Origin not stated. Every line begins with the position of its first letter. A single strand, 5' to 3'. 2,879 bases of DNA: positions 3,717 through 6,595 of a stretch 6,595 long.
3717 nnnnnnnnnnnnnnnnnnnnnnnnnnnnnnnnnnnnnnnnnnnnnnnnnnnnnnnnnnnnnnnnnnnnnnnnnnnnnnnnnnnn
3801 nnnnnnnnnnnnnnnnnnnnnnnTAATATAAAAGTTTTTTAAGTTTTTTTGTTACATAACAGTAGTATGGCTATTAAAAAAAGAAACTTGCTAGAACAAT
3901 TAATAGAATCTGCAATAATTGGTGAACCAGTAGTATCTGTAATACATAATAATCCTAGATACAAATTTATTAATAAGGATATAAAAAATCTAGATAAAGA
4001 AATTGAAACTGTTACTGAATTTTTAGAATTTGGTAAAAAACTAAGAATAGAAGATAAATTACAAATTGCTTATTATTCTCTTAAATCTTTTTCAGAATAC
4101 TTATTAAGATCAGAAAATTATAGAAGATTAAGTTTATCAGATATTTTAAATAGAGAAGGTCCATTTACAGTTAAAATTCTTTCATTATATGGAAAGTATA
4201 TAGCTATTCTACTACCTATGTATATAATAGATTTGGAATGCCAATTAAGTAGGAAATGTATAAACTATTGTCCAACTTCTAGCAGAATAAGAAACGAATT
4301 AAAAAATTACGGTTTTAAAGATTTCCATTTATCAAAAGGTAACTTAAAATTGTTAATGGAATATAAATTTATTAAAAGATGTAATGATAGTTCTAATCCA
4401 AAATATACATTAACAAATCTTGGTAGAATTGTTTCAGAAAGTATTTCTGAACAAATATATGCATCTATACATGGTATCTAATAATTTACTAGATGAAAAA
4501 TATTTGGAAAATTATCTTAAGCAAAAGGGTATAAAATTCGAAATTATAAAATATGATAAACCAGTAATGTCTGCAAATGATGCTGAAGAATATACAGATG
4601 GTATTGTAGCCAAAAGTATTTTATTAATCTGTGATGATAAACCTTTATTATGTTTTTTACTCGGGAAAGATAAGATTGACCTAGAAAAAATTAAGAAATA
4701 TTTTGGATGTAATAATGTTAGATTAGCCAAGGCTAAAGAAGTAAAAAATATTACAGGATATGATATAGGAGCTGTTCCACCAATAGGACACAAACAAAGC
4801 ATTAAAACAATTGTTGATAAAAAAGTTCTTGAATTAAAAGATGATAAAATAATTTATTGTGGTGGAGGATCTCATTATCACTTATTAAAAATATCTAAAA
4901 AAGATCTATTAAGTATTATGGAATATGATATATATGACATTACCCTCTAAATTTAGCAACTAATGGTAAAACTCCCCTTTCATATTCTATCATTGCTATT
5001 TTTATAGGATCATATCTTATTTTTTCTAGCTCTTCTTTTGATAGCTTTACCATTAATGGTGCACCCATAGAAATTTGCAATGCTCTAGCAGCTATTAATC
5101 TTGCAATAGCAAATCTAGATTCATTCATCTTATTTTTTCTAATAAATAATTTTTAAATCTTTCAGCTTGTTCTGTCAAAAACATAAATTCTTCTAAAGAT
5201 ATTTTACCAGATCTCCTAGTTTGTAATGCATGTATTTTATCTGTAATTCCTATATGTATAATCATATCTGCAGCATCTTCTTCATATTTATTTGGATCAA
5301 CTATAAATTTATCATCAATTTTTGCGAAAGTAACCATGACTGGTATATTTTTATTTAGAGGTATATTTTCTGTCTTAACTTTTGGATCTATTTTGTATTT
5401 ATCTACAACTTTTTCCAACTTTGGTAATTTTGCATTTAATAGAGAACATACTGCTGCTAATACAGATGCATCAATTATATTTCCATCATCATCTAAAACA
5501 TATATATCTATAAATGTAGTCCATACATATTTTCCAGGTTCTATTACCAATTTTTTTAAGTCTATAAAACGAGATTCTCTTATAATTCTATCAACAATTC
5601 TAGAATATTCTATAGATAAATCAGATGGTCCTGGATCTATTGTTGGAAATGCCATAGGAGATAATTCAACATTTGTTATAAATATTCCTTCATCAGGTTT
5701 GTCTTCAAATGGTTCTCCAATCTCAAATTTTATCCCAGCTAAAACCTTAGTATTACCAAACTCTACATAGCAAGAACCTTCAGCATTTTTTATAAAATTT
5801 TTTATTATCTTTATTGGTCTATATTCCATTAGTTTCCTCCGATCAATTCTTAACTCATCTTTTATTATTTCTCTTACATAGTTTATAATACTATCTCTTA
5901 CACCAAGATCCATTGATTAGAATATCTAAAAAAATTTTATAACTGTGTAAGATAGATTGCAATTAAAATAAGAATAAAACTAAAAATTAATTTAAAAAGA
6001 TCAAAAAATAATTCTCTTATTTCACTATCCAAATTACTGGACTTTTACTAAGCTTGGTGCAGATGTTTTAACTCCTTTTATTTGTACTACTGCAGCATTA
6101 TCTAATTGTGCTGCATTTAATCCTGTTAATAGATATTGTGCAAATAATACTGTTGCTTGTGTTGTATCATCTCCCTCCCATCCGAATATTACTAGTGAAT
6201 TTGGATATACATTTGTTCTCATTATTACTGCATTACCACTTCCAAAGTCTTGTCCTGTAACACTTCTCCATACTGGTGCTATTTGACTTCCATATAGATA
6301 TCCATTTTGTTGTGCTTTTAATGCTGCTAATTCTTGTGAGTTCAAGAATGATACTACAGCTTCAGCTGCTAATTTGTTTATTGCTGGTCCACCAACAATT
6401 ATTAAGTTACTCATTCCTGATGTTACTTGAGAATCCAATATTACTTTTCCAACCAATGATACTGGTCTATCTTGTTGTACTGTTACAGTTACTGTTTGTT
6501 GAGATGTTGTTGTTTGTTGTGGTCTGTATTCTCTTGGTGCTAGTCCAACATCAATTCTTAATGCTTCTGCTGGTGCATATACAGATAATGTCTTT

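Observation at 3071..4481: Tandem pair of divergent paralogs (winged-helix-like, Cys-motif) with no recognisable family, directly 3' of a tRNA gene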

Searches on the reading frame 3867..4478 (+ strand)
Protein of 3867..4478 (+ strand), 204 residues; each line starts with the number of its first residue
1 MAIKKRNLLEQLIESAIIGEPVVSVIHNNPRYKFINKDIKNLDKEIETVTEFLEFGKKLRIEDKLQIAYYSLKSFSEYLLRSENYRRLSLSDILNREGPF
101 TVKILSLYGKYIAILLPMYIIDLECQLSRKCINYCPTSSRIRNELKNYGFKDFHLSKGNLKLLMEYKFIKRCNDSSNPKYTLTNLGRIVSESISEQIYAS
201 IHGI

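Call 5: search_protein_families(library=pfam, proteins=[window:3867-4478:+], max_evalue=1)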
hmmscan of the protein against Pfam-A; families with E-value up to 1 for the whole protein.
window:3867-4478:+ (204 aa): 1 family
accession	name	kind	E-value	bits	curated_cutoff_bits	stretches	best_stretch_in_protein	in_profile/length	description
PF18502.6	Mrpl_C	-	0.078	13.7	25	0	153-201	8-58/111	54S ribosomal protein L8 C-terminal domain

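Call 6: search_protein_families(library=ncbifam, proteins=[window:3867-4478:+], max_evalue=1)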
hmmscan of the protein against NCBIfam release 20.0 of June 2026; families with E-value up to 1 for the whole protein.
window:3867-4478:+ (204 aa): 0 families

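Call 8: search_solved_structures(query=window:3867-4478:+, max_evalue=10)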
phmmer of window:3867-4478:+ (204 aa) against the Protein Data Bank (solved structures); distinct sequences matched with E-value up to 10: 0.

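Call 10: find_homologous_proteins(query=window:3867-4478:+, max_evalue=0.01)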
Query window:3867-4478:+ (204 aa): 1 proteins with E <= 0.01 among 212 candidates.
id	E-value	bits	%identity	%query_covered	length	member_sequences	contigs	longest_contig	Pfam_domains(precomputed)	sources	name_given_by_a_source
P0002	3.5e-127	440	100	100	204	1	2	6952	-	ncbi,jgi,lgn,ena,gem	-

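Call 13: find_encoding_contigs(protein=P0002, flank=10000)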
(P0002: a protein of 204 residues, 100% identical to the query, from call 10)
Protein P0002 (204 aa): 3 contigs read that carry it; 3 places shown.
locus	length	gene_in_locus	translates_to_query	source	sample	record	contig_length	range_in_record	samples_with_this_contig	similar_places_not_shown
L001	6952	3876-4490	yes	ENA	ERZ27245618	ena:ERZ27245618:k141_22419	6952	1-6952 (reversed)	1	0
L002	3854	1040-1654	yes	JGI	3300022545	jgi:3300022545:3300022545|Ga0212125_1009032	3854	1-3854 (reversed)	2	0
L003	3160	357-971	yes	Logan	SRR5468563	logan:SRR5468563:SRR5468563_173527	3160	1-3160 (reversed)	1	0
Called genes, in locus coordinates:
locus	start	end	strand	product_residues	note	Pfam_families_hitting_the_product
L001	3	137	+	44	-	?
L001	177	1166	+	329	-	PF16285:DUF4931_N (weak)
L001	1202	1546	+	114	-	PF05016:ParE_toxin (weak)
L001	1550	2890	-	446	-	PF01336:tRNA_anti-codon, PF00152:tRNA-synt_2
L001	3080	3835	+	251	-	-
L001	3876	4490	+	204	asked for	-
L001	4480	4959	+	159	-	PF04073:tRNA_edit, PF23526:AprA_N (weak)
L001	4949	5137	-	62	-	PF01192:RNA_pol_Rpb6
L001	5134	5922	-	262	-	PF01138:RNase_PH, PF03725:RNase_PH_C (weak)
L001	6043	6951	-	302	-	?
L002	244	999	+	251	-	-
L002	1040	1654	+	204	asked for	-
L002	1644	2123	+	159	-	PF04073:tRNA_edit, PF23526:AprA_N (weak)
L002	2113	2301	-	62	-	PF01192:RNA_pol_Rpb6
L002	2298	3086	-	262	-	PF01138:RNase_PH, PF03725:RNase_PH_C (weak)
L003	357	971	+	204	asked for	-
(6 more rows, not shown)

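Call 51: search_protein_families(library=padloc, proteins=[window:3867-4478:+], max_evalue=1)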
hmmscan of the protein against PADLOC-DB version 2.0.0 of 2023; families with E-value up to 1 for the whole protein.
window:3867-4478:+ (204 aa): 0 families

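Call 73: predict_structure(alignment_id=A4)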
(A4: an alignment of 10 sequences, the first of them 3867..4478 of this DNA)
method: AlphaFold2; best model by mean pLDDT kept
length: 204 residues; sequences in the alignment: 10
mean_pLDDT: 64.9   pTM: 0.64
mean pLDDT of the five models: 64.9, 64.4, 63.8, 63.7, 62.0
residues with pLDDT >= 90: 12; 70-90: 94; 50-70: 24; < 50: 74
segments of 3 or more residues with pLDDT < 50: 1-42, 44-46, 84-107
pLDDT, mean of each block of 10 residues (from residue 1): 36 37 38 36 49 62 86 76 45 40 52 87 85 79 85 78 83 86 85 75 56
secondary structure, 60 per line:
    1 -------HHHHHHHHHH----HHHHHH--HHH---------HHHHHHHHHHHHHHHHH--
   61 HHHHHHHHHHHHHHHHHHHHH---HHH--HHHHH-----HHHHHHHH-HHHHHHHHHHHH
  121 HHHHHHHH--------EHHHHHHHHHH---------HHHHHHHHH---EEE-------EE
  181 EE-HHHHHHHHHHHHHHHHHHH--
elements in order: H8-17 H22-27 H42-58 H61-81 H90-94 H100-107 H109-128 H138-147 H157-165 E169-171 E179-182 H184-202

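Call 78: fold_search(model_id=the predicted structure, library=pdb)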
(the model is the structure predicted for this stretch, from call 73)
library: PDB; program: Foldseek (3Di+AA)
matches with E <= 10: 634; with E <= 0.001: 0
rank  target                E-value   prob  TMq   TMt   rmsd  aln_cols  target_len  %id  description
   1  1tbx_B                9.8e-02  0.99  0.28  0.57   5.0       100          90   16  Crystal structure of SSV1 F-93 (released 2004-07-13)
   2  2qvo                  1.1e-01  0.99  0.30  0.62   5.0       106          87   17  Crystal structure of AF1382 from Archaeoglobus fulgidus (released 2007-09-04)
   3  3ov8                  1.1e-01  0.99  0.29  0.59   5.2       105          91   17  Crystal structure of AF1382 from Archaeoglobus fulgidus, High resolution (released 2011-11-16)
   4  3lfk_D                1.3e-01  1.00  0.31  0.54   4.0        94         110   22  A reported archaeal mechanosensitive channel is a structural homolog of MarR-like transcriptional regulators (released 2010-04-14)
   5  7p6f_AAA              1.8e-01  0.72  0.20  0.34   7.6        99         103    8  1.93 A resolution X-ray crystal structure of the transcriptional regulator SrnR from Streptomyces griseus (released 2022-05-25)
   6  2pg4_A                1.9e-01  0.91  0.29  0.55   4.4       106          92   17  Crystal structure of a putative dna binding protein (ape_0880a) from aeropyrum pernix k1 at 2.21 A resolution (released 2007-04-24)
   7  3eco_A                2.0e-01  0.99  0.31  0.45   4.8        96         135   18  Crystal structure of MepR, a transcription regulator of the Staphylococcus aureus multidrug efflux pump MepA (released 2009-02-10)
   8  4xgc_B                2.3e-01  0.85  0.29  0.22   6.7       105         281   16  Crystal structure of the eukaryotic origin recognition complex (released 2015-04-01)
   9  3lfk_B                2.6e-01  0.96  0.23  0.40   4.3        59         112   25  A reported archaeal mechanosensitive channel is a structural homolog of MarR-like transcriptional regulators (released 2010-04-14)
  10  2pg4_B                2.6e-01  0.85  0.29  0.55   4.8       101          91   19  Crystal structure of a putative dna binding protein (ape_0880a) from aeropyrum pernix k1 at 2.21 A resolution (released 2007-04-24)
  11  5k5q_C                2.7e-01  0.97  0.30  0.60   4.4        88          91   15  Structure of AspA-DNA complex: novel centromere bindng protein-centromere complex (released 2016-06-01)
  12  3lfk_A                3.0e-01  0.97  0.29  0.47   4.5        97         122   18  A reported archaeal mechanosensitive channel is a structural homolog of MarR-like transcriptional regulators (released 2010-04-14)
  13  2co5_B                3.0e-01  0.96  0.31  0.60   4.1        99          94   15  F93 FROM STIV, a winged-helix DNA-binding protein (released 2006-05-31)
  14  7p6f_DDD              3.0e-01  0.60  0.20  0.36   7.6        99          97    8  1.93 A resolution X-ray crystal structure of the transcriptional regulator SrnR from Streptomyces griseus (released 2022-05-25)
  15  5a49_H                3.2e-01  0.89  0.26  0.57   4.3        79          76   20  Crystal structure of the LOTUS domain (aa 139-222) of Drosophila Oskar in C222 (released 2015-07-22)
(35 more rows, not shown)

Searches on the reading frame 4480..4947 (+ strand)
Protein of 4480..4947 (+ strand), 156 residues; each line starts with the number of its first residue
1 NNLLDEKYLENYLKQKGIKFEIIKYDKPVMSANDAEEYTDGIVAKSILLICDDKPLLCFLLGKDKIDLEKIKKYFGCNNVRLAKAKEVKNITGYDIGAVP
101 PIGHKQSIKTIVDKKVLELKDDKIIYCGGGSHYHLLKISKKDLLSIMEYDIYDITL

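Call 5: search_protein_families(library=pfam, proteins=[window:4480-4947:+], max_evalue=1)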
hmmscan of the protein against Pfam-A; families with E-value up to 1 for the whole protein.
window:4480-4947:+ (156 aa): 5 families
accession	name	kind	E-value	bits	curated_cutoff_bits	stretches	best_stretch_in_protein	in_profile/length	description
PF04073.20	tRNA_edit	-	1.4e-24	87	25.5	1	34-144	9-121/123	Aminoacyl-tRNA editing domain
PF23526.1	AprA_N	-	5.5e-06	26.9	27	1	37-79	7-49/67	AprA N-terminal domain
PF18211.6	Csm1_B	-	0.059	13.7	26.4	1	108-143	25-60/94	Csm1 subunit domain B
PF02269.22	TFIID-18kDa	-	0.12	12.8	27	1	57-88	60-91/93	Transcription initiation factor IID, 18kD subunit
PF03575.23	Peptidase_S51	-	0.12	12.5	23.9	1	115-141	75-102/206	Peptidase family S51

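Call 6: search_protein_families(library=ncbifam, proteins=[window:4480-4947:+], max_evalue=1)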
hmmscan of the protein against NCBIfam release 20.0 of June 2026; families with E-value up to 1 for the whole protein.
window:4480-4947:+ (156 aa): 3 families
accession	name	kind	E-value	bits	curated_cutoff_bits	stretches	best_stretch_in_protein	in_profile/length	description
TIGR00011.1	YbaK_EbsC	equivalog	5.4e-17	62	153.25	1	12-154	6-151/152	Cys-tRNA(Pro) deacylase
NF007951.0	PRK10670.1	equivalog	1.2e-10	41.5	243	1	64-154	68-155/159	Cys-tRNA(Pro)/Cys-tRNA(Cys) deacylase YbaK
NF006625.0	PRK09194.1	equivalog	3.1e-08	33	558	1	43-140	274-369/559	proline--tRNA ligase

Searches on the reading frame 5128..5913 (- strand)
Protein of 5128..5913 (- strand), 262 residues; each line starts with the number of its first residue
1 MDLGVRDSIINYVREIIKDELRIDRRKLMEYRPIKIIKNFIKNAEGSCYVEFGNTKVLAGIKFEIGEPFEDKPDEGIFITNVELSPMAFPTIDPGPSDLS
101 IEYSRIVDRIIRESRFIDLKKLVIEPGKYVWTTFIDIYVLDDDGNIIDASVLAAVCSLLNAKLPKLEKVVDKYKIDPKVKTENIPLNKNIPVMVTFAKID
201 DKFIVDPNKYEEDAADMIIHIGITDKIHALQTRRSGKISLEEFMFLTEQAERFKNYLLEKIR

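Call 5: search_protein_families(library=pfam, proteins=[window:5128-5913:-], max_evalue=1)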
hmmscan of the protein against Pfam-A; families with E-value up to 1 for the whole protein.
window:5128-5913:- (262 aa): 3 families
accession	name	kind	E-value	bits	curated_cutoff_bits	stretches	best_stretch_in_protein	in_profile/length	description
PF01138.27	RNase_PH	-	6.1e-34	117.7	25.5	1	30-164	1-130/130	3' exoribonuclease family, domain 1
PF03725.20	RNase_PH_C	-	1.7e-07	31.6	20.8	1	189-242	1-56/67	3' exoribonuclease family, domain 2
PF13833.12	EF-hand_8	-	0.14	12.4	28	1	229-249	33-53/54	EF-hand domain pair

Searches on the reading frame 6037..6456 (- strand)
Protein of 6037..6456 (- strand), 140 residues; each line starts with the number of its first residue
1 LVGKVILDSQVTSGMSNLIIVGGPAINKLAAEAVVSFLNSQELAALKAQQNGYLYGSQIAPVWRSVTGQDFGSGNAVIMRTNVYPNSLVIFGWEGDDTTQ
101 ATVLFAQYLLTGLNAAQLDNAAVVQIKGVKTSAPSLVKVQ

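Call 5: search_protein_families(library=pfam, proteins=[window:6037-6456:-], max_evalue=1)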
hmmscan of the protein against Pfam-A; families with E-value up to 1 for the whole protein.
window:6037-6456:- (140 aa): 1 family
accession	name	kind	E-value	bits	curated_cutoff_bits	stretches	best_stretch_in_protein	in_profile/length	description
PF05124.17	S_layer_C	-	0.0029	17.7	23.9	1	6-34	98-128/177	S-layer like family, outer domain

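Call 6: search_protein_families(library=ncbifam, proteins=[window:6037-6456:-], max_evalue=1)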
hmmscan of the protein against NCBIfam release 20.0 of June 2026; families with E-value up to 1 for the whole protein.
window:6037-6456:- (140 aa): 1 family
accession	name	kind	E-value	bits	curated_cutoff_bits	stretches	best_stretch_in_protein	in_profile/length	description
TIGR01564.1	S_layer_MJ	subfamily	0.028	13.1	25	1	15-34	503-522/571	S-layer protein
